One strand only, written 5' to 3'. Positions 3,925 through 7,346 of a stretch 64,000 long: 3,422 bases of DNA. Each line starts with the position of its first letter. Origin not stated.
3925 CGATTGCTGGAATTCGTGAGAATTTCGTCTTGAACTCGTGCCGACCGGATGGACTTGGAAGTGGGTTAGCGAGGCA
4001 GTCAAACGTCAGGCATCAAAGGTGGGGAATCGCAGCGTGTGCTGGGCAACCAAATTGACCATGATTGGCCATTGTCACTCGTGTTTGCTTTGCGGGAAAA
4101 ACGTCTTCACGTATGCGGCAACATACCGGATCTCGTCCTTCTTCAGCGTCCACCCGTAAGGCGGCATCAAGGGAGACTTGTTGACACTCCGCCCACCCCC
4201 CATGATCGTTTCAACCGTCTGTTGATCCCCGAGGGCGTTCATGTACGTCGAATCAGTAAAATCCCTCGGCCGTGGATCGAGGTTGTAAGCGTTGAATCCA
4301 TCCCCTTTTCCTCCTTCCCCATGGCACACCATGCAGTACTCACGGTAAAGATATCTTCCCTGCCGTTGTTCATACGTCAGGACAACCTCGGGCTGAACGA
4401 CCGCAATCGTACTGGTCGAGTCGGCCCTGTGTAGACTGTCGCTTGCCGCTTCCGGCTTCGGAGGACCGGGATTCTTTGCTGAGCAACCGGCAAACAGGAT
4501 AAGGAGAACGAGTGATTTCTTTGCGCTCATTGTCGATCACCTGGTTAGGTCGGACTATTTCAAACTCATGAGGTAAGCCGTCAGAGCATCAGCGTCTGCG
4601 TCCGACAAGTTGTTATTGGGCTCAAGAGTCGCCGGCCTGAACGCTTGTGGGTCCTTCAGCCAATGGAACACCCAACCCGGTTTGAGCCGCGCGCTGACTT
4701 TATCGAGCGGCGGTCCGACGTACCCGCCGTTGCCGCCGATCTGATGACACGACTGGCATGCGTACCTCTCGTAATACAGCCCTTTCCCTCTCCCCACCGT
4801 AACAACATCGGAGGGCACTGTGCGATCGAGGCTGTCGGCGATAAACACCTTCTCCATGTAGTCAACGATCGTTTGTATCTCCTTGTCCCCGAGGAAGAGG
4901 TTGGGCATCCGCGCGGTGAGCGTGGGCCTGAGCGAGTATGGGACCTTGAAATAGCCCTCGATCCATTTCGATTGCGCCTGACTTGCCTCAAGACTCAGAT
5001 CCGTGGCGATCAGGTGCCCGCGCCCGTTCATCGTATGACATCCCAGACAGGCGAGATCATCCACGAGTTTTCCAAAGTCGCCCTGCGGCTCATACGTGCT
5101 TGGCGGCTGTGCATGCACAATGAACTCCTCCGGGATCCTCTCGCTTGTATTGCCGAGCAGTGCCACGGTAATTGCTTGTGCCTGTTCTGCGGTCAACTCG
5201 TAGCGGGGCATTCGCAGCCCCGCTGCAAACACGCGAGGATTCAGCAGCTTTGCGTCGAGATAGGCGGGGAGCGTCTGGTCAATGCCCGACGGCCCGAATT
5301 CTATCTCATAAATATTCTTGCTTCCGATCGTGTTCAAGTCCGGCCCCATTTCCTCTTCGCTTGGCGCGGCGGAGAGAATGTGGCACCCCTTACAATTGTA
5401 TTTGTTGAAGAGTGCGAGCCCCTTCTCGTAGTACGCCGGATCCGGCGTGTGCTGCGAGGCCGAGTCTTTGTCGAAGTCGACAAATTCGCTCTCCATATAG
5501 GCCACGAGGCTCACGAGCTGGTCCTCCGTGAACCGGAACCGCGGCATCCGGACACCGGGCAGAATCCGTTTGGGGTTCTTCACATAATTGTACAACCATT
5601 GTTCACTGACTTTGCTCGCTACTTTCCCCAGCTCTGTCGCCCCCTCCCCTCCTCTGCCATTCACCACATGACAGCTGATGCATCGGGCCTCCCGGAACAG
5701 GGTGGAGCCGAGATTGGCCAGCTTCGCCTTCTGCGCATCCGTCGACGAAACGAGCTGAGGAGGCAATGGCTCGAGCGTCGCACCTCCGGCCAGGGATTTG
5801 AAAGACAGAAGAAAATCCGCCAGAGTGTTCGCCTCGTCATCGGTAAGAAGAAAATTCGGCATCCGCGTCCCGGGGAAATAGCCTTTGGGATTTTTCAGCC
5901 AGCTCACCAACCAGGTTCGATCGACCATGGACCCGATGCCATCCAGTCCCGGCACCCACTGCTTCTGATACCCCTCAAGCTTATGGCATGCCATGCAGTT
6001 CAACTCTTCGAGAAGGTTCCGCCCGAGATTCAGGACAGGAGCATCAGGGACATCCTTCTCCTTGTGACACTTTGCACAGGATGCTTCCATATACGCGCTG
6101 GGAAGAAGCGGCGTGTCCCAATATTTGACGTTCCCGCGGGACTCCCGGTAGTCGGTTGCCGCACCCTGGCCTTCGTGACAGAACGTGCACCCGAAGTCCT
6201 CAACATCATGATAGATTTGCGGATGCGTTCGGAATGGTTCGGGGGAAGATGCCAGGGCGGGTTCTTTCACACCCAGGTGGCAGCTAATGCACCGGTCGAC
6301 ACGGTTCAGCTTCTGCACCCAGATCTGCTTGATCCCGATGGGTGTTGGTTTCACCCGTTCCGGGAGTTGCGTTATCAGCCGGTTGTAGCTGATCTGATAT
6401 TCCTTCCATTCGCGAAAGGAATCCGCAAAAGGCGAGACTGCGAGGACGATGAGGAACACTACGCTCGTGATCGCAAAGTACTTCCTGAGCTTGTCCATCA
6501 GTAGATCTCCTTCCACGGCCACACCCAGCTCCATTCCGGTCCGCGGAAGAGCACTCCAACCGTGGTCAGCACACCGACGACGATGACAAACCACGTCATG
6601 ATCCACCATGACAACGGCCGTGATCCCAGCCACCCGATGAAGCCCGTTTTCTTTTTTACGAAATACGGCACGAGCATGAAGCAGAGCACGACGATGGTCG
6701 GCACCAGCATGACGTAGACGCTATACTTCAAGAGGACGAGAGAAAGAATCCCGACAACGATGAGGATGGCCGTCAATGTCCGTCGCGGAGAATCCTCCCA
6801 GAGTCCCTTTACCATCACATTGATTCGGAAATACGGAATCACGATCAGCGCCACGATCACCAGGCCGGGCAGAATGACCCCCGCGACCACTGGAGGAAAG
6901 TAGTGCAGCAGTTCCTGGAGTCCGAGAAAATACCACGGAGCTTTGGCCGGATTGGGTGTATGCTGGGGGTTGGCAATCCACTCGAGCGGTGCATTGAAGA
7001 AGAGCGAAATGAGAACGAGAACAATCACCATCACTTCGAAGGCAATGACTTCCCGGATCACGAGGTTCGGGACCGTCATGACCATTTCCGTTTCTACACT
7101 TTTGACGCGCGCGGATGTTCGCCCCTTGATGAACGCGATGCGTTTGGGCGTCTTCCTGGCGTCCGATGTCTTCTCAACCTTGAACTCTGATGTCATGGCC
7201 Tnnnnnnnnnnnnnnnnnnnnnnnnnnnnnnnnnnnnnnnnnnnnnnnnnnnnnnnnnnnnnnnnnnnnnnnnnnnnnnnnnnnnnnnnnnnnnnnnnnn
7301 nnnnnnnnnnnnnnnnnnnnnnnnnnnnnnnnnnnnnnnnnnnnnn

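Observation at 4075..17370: Thirteen-kb minus-strand cluster linking a Cyc2-like cytochrome-porin, a cupredoxin, an NAD(P) oxidoreductase, a Rieske/split-cyt-b complex and multiheme cytochromes under a sigma-54 two-component system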

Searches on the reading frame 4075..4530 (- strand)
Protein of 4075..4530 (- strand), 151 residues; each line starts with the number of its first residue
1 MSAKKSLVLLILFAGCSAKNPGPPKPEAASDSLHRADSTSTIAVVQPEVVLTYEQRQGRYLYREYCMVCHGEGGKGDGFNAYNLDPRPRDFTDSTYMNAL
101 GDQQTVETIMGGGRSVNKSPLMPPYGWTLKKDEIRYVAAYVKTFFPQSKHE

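Call 4: search_protein_families(library=pfam, proteins=[window:4075-4530:-], max_evalue=0.01)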
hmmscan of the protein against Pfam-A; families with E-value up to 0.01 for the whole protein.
window:4075-4530:- (151 aa): 2 families
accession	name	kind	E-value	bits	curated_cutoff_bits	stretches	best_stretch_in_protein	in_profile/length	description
PF13442.11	Cytochrome_CBB3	-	2.3e-09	37.9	27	1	55-141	3-68/68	Cytochrome C oxidase, cbb3-type, subunit III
PF00034.26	Cytochrom_C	-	7.2e-08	34.1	21.3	1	57-143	3-88/90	Cytochrome c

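Call 5: search_protein_families(library=ncbifam, proteins=[window:4075-4530:-], max_evalue=0.01)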
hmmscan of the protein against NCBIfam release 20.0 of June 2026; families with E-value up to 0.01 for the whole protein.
window:4075-4530:- (151 aa): 5 families
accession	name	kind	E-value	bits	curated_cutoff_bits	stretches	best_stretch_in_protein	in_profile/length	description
TIGR00782.1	ccoP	equivalog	2.4e-07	30.3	179.95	1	51-143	103-191/285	cytochrome-c oxidase, cbb3-type subunit III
NF033864.1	cytochrome579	equivalog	3.1e-06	27.1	280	1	65-98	61-94/179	cytochrome 579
NF011054.0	PRK14486.1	equivalog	1e-05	25.2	447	1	57-143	217-289/294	putative bifunctional cbb3-type cytochrome c oxidase subunit II/cytochrome c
NF045930.1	Cytc6PetJCyano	equivalog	0.00019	21.3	135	1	44-141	17-102/110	cytochrome c6 PetJ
TIGR03872.1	cytochrome_MoxG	equivalog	0.00052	20.2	147.8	1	56-149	45-126/133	cytochrome c(L), periplasmic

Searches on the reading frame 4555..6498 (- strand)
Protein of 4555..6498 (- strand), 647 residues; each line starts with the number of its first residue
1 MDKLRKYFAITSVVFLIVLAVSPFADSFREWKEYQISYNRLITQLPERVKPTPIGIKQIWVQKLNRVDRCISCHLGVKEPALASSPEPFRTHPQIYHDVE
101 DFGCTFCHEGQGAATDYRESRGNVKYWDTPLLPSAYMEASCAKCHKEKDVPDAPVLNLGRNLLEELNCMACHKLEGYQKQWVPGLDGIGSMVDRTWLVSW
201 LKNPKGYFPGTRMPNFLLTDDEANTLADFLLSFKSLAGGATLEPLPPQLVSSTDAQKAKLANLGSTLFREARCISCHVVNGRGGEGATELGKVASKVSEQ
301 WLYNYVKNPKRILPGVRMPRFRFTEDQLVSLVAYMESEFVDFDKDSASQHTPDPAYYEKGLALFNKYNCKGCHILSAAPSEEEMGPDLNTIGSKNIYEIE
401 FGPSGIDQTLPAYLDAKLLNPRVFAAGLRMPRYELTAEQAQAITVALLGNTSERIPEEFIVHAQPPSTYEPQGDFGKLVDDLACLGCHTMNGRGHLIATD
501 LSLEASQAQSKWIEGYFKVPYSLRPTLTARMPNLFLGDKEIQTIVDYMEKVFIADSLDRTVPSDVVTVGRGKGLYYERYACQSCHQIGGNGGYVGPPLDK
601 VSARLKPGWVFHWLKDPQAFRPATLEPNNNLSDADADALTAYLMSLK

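Call 4: search_protein_families(library=pfam, proteins=[window:4555-6498:-], max_evalue=0.01)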
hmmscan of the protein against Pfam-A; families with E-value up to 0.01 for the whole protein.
window:4555-6498:- (647 aa): 9 families
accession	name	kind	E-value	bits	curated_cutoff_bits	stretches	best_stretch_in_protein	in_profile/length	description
PF00034.26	Cytochrom_C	-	1.8e-42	145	21.3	5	263-337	3-88/90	Cytochrome c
PF13442.11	Cytochrome_CBB3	-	8.5e-31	106.5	27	3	570-643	5-68/68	Cytochrome C oxidase, cbb3-type, subunit III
PF14537.11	Cytochrom_c3_2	-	1e-08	36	25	0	66-113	25-69/79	Cytochrome c3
PF14522.11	Cytochrome_C7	-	5.3e-08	33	24.8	1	100-173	12-67/67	Cytochrome c7 and related cytochrome c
PF02433.20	FixO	-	2.6e-06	27.5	29.6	0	290-328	106-144/219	Cytochrome C oxidase, mono-heme subunit/FixO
PF13435.11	Cytochrome_C554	-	8.1e-06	27.1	20.8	0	137-172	47-83/84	Cytochrome c554 and c-prime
PF22113.1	Mtrc-MtrF_II-IV_dom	-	2.2e-05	24.5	30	1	64-148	78-166/176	Outer membrane cytochrome MtrC/MtrF-like, domains II/IV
PF22678.1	Cytochrom_c_NrfB-like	-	0.0002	22.2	27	0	104-178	1-71/89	Cytochrome c-type protein NrfB-like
PF09699.15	Paired_CXXCH_1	-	0.0075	16.4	20.6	0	134-148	25-39/41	Doubled CXXCH motif (Paired_CXXCH_1)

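Call 5: search_protein_families(library=ncbifam, proteins=[window:4555-6498:-], max_evalue=0.01)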
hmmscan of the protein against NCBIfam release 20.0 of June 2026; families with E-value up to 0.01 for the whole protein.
window:4555-6498:- (647 aa): 17 families
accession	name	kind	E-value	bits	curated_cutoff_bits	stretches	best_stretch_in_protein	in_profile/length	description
TIGR04485.1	thiosulf_SoxX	equivalog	4.6e-32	110.6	61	4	271-335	3-75/78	sulfur oxidation c-type cytochrome SoxX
NF040971.1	cytc_ExtS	equivalog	2.4e-29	102.4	100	4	254-444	71-259/262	selenite/tellurite reduction operon c-type cytochrome lipoprotein ExtS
NF045774.1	cytochro_C551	exception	3.5e-18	65.6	118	1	165-231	47-107/110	cytochrome c551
NF050122.1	bc1_QcrC_actin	exception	6.4e-17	61.7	200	2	236-417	16-195/253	cytochrome bc1 complex diheme cytochrome c subunit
TIGR02603.1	CxxCH_TIGR02603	domain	2.2e-16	60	68.15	1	570-617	5-50/134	putative heme-binding domain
NF045773.1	cytochro_C550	exception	5.1e-16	58.7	125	1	165-231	57-117/118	cytochrome c550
TIGR00782.1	ccoP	equivalog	6.3e-11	42.1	179.95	0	252-303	194-240/285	cytochrome-c oxidase, cbb3-type subunit III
NF011054.0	PRK14486.1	equivalog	3e-09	36.8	447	0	290-329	107-146/294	putative bifunctional cbb3-type cytochrome c oxidase subunit II/cytochrome c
TIGR00781.1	ccoO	equivalog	8.6e-07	28.9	200.65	0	289-330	105-146/232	cytochrome-c oxidase, cbb3-type subunit II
NF011055.0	PRK14487.1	subfamily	1.3e-06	28.1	218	1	289-331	111-153/212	cbb3-type cytochrome c oxidase subunit II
TIGR04494.1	c550_PedF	equivalog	4.1e-06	26.7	122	0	259-337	49-129/133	cytochrome c-550 PedF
TIGR03508.1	decahem_SO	subfamily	1.2e-05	24.9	192.2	1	68-176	3-105/258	DmsE family decaheme c-type cytochrome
TIGR03153.1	cytochr_NrfH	equivalog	0.00018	21.6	134.2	0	137-173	101-134/138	cytochrome c nitrite reductase small subunit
NF043008.1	Cyt550_Brdyrhiz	equivalog_domain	0.0002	21.5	240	0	299-345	84-127/131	cytochrome c-550 CycA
NF041028.1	decahem_GSU2203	exception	0.0003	20.1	325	1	66-178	35-138/317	GSU2203 family decaheme c-type cytochrome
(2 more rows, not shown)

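Call 81: search_solved_structures(query=window:4555-6498:-, max_evalue=0.001)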
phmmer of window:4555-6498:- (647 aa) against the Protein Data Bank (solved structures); distinct sequences matched with E-value up to 0.001: 9.
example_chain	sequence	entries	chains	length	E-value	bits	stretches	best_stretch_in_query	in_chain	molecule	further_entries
9wcx_U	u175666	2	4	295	3.5e-05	25.5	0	263-354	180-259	Cytochrome bc1 complex cytochrome c subunit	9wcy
4xyd_B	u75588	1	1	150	0.00011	23.9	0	566-604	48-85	NorC-like protein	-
6hwh_M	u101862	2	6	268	0.00012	23.8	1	232-415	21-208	Cytochrome bc1 complex cytochrome c subunit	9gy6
8ovc_O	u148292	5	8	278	0.00013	23.6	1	232-416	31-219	Cytochrome bc1 complex cytochrome c subunit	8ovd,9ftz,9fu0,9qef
6adq_C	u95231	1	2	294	0.00016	23.3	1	231-416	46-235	Cytochrome bc1 complex cytochrome c subunit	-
3o0r_C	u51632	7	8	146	0.00022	22.9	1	157-231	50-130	Nitric oxide reductase subunit C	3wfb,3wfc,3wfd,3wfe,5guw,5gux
2yev_B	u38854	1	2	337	0.00054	21.6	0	337-443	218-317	CYTOCHROME C OXIDASE SUBUNIT 2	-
2l4d_A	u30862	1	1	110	0.00056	21.6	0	578-619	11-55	SCO1/SenC family protein/cytochrome c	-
6btm_A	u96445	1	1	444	0.00062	21.4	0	161-207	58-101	Alternative Complex III subunit A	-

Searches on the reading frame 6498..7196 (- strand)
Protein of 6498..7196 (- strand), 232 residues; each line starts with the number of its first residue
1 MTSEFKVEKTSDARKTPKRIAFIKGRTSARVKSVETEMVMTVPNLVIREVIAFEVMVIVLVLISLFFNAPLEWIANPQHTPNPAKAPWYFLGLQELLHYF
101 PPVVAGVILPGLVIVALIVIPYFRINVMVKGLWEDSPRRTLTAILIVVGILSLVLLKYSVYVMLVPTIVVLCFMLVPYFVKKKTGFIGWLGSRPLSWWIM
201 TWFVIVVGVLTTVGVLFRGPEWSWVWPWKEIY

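Call 4: search_protein_families(library=pfam, proteins=[window:6498-7196:-], max_evalue=0.01)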
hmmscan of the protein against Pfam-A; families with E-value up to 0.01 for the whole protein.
window:6498-7196:- (232 aa): 1 family
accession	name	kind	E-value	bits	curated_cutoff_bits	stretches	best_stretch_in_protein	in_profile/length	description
PF00032.22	Cytochrom_B_C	-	7.2e-06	26.6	20.7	1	75-157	2-79/102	Cytochrome b(C-terminal)/b6/petD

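Call 5: search_protein_families(library=ncbifam, proteins=[window:6498-7196:-], max_evalue=0.01)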
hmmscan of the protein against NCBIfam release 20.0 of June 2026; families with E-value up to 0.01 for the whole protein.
window:6498-7196:- (232 aa): 1 family
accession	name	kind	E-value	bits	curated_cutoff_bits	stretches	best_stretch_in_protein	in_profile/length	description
NF040970.1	memb_ExtQ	equivalog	5.3e-15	55.9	150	2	50-155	13-118/134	selenite/tellurite reduction operon b-type cytochrome membrane protein ExtQ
